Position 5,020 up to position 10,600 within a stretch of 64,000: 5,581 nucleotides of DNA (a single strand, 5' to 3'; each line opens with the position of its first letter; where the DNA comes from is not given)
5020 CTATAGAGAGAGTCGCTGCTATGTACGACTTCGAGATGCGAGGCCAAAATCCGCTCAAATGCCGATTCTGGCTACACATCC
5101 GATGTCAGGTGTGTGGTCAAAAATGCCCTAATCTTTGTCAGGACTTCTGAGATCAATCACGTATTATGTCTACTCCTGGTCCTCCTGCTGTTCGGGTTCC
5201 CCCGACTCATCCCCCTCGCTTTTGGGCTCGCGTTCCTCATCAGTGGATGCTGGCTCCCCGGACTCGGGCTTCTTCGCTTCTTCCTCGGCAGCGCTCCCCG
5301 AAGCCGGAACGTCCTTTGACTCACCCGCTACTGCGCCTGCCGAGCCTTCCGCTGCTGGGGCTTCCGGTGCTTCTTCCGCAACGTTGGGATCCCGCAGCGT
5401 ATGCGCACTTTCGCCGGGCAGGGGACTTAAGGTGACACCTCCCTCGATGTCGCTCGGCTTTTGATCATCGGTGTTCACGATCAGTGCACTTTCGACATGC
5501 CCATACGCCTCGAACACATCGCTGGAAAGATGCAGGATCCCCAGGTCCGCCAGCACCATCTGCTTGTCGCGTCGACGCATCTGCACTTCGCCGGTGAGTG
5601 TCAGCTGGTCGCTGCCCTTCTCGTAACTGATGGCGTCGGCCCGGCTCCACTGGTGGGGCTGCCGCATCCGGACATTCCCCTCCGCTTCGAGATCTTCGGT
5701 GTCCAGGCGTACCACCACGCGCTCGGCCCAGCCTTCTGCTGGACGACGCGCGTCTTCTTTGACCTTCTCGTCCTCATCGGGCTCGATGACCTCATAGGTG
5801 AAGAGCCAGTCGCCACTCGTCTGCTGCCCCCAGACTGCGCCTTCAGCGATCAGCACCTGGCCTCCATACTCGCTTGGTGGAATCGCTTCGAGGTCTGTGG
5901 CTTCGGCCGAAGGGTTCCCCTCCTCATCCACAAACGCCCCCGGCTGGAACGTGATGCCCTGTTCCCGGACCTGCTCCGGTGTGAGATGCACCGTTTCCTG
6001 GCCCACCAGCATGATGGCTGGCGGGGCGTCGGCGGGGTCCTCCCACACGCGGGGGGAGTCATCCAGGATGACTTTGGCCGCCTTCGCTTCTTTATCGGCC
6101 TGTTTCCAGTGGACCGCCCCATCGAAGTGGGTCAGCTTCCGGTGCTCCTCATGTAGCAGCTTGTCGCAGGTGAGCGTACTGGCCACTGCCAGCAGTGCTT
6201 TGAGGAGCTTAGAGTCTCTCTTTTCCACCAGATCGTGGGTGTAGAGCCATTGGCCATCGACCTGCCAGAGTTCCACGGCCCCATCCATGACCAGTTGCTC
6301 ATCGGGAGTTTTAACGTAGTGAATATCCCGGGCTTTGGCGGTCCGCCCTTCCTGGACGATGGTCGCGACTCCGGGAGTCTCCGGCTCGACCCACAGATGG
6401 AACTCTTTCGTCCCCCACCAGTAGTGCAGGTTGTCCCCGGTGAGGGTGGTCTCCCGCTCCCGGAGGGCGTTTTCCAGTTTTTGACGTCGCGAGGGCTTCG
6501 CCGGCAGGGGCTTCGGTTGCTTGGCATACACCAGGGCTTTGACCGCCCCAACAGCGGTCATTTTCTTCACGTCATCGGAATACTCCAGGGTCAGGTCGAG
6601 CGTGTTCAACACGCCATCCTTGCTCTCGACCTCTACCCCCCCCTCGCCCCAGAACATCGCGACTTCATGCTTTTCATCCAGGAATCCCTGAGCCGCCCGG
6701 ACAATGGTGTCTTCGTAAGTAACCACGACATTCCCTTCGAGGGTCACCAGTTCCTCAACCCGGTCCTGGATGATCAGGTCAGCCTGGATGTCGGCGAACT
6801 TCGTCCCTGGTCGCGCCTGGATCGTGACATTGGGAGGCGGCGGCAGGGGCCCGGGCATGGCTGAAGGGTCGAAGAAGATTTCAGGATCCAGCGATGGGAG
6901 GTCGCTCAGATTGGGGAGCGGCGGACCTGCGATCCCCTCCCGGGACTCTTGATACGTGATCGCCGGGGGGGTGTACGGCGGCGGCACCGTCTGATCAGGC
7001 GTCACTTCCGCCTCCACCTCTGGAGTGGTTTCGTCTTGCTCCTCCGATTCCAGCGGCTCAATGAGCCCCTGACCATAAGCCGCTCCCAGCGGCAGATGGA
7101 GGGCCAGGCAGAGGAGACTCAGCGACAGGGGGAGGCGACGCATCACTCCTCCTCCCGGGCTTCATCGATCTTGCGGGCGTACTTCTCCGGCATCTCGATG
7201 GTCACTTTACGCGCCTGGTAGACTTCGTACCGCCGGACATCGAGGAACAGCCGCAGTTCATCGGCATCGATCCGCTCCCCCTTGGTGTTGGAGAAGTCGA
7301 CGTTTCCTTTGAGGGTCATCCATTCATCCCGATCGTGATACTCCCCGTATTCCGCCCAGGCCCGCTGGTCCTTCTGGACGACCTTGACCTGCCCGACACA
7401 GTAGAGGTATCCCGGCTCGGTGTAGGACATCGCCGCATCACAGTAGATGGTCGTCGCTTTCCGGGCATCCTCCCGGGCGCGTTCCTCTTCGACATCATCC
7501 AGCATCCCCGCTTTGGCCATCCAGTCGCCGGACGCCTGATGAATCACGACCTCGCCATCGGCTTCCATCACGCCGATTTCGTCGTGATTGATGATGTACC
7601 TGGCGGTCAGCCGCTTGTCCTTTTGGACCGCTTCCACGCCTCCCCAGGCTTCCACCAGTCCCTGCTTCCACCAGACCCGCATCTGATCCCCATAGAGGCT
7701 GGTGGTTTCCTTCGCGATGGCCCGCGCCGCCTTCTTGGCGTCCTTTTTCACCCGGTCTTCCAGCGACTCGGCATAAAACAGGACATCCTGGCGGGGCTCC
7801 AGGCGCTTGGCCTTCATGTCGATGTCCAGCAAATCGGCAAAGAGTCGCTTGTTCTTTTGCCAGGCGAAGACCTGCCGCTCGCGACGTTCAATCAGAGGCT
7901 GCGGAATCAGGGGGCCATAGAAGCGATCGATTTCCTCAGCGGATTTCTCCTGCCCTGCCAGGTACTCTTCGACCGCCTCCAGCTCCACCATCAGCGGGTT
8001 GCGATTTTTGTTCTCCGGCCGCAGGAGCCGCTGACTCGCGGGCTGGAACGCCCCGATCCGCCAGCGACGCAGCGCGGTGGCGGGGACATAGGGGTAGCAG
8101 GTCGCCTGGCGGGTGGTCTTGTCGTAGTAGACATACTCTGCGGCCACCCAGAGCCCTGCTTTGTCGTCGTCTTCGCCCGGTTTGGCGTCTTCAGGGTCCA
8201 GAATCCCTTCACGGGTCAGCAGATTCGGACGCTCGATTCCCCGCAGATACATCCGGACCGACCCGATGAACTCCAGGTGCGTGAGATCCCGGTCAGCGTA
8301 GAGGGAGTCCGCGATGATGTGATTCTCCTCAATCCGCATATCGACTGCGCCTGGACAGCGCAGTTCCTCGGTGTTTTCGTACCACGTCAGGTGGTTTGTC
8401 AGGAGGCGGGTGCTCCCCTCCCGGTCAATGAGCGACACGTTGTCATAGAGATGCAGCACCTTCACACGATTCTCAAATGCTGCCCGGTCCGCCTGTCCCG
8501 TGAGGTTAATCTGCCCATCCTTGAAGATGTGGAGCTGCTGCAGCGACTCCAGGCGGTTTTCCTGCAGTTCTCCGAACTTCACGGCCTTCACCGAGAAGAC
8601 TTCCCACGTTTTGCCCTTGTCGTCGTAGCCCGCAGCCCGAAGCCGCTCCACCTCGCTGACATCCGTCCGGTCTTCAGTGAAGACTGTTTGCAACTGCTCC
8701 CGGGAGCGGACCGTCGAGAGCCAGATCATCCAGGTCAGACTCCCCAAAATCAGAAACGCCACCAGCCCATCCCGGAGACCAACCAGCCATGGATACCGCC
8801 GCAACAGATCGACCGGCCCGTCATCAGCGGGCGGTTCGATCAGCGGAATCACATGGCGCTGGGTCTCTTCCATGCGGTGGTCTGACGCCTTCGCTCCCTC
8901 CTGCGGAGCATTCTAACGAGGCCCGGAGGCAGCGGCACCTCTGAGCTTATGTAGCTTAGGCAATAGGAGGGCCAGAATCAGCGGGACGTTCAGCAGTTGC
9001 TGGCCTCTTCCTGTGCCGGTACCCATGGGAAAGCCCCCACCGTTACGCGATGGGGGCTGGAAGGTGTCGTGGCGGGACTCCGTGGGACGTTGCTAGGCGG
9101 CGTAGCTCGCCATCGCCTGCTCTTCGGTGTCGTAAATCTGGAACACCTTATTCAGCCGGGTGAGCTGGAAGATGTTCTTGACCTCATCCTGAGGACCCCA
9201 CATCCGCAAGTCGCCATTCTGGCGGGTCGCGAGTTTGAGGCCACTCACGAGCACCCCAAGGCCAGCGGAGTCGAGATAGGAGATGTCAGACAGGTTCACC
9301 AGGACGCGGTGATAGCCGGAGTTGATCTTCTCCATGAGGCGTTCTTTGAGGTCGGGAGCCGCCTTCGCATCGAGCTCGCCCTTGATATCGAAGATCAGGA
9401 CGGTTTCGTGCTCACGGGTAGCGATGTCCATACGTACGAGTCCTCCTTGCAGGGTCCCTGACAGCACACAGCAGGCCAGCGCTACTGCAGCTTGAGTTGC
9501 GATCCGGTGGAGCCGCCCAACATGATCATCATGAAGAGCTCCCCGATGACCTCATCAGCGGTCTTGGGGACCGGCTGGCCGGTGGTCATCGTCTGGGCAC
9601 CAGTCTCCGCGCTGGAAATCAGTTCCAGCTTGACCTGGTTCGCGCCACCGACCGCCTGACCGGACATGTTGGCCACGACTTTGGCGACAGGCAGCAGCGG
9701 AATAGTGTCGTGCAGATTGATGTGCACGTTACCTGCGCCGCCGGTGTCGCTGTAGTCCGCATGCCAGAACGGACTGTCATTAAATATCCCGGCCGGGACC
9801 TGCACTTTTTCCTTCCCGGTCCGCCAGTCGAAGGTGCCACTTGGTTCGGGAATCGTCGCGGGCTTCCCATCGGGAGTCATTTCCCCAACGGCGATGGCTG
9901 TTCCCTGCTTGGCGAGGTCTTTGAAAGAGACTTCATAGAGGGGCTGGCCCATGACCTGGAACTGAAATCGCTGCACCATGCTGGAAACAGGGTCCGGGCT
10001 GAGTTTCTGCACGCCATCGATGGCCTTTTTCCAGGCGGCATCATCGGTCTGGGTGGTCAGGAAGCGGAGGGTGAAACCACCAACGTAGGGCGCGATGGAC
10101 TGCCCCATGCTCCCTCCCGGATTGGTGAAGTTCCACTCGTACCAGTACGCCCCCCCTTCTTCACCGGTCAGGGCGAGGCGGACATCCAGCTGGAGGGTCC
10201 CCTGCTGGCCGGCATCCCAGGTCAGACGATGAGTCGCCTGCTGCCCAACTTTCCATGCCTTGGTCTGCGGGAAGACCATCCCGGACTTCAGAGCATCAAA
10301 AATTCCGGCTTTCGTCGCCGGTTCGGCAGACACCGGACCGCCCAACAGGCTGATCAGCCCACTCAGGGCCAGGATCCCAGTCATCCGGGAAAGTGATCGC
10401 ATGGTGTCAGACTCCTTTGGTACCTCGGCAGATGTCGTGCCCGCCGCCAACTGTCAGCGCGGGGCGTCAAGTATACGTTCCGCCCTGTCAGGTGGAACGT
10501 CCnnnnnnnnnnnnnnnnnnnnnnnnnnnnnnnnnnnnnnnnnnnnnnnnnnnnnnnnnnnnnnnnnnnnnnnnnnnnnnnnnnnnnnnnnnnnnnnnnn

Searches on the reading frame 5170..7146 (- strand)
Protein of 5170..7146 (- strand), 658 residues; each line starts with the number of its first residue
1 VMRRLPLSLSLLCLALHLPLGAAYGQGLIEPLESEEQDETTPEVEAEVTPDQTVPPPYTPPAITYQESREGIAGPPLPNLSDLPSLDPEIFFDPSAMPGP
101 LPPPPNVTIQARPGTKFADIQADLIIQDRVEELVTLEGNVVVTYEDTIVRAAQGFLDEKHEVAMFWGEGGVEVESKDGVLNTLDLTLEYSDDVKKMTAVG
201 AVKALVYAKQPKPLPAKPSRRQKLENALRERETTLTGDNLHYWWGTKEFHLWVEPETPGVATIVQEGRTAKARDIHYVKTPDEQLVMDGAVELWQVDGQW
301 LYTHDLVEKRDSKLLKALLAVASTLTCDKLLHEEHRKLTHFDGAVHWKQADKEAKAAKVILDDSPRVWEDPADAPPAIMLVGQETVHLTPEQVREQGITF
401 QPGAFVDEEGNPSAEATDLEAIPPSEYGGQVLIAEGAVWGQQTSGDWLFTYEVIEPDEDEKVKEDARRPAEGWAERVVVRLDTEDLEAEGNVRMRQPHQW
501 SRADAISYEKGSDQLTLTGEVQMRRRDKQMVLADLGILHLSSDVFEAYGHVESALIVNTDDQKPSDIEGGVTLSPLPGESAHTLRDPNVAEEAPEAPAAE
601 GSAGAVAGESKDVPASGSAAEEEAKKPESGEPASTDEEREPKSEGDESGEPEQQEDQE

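Call 28: search_protein_families(library=pfam, proteins=[window:5170-7146:-], max_evalue=0.001)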
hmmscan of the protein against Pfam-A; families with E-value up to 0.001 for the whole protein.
window:5170-7146:- (658 aa): 1 family
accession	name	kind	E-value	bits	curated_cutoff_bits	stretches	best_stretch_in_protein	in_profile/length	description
PF03968.19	LptD_N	-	1.8e-08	35.1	20.4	0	333-530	10-99/113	LptA/(LptD N-terminal domain) LPS transport protein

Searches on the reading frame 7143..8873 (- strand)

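Call 11: search_protein_families(library=pfam, proteins=[window:7143-8873:-], max_evalue=0.01)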
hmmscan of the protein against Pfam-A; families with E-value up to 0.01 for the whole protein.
window:7143-8873:- (576 aa): 3 families
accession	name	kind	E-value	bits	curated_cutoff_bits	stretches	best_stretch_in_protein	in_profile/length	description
PF06835.18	LptC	-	6.8e-14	52.3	21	1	41-209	3-173/175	Lipopolysaccharide-assembly, LptC-related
PF03968.19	LptD_N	-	3e-07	31.1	20.4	1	411-543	20-108/113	LptA/(LptD N-terminal domain) LPS transport protein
PF13100.11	OstA_2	-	4.7e-06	26.8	21.2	0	472-531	34-94/158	OstA-like protein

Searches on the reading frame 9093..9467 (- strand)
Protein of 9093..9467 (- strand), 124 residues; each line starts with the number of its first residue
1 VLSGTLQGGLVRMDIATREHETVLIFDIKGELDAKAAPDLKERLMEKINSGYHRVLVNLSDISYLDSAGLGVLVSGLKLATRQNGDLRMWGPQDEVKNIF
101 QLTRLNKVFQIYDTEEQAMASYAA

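Call 78: search_protein_families(library=pfam, proteins=[window:9093-9467:-], max_evalue=1)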
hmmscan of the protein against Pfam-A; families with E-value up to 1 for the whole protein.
window:9093-9467:- (124 aa): 2 families
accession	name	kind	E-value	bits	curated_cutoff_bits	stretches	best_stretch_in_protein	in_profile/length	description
PF01740.26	STAS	-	4.7e-24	84.6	22.6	1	15-118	2-106/106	STAS domain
PF13466.11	STAS_2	-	1.2e-12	48.2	29.2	1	28-105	3-79/80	STAS domain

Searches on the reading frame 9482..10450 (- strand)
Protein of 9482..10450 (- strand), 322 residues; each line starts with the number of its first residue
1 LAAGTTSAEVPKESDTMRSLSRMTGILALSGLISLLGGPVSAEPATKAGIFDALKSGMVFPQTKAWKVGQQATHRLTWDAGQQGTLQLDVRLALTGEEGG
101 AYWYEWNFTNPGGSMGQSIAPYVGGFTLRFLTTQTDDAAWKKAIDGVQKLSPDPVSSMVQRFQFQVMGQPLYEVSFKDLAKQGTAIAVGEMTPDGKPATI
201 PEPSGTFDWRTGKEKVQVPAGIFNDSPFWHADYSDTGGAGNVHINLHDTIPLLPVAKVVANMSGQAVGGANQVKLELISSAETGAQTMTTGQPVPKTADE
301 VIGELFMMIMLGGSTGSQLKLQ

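Call 11: search_protein_families(library=pfam, proteins=[window:9482-10450:-], max_evalue=0.01)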
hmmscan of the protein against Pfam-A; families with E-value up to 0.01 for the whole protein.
window:9482-10450:- (322 aa): 0 families

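Call 78: search_protein_families(library=pfam, proteins=[window:9482-10450:-], max_evalue=1)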
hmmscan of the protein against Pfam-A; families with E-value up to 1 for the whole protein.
window:9482-10450:- (322 aa): 1 family
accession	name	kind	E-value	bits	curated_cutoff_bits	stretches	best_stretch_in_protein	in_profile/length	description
PF13115.11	YtkA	-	0.16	13.1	25.9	0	78-112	45-78/85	YtkA-like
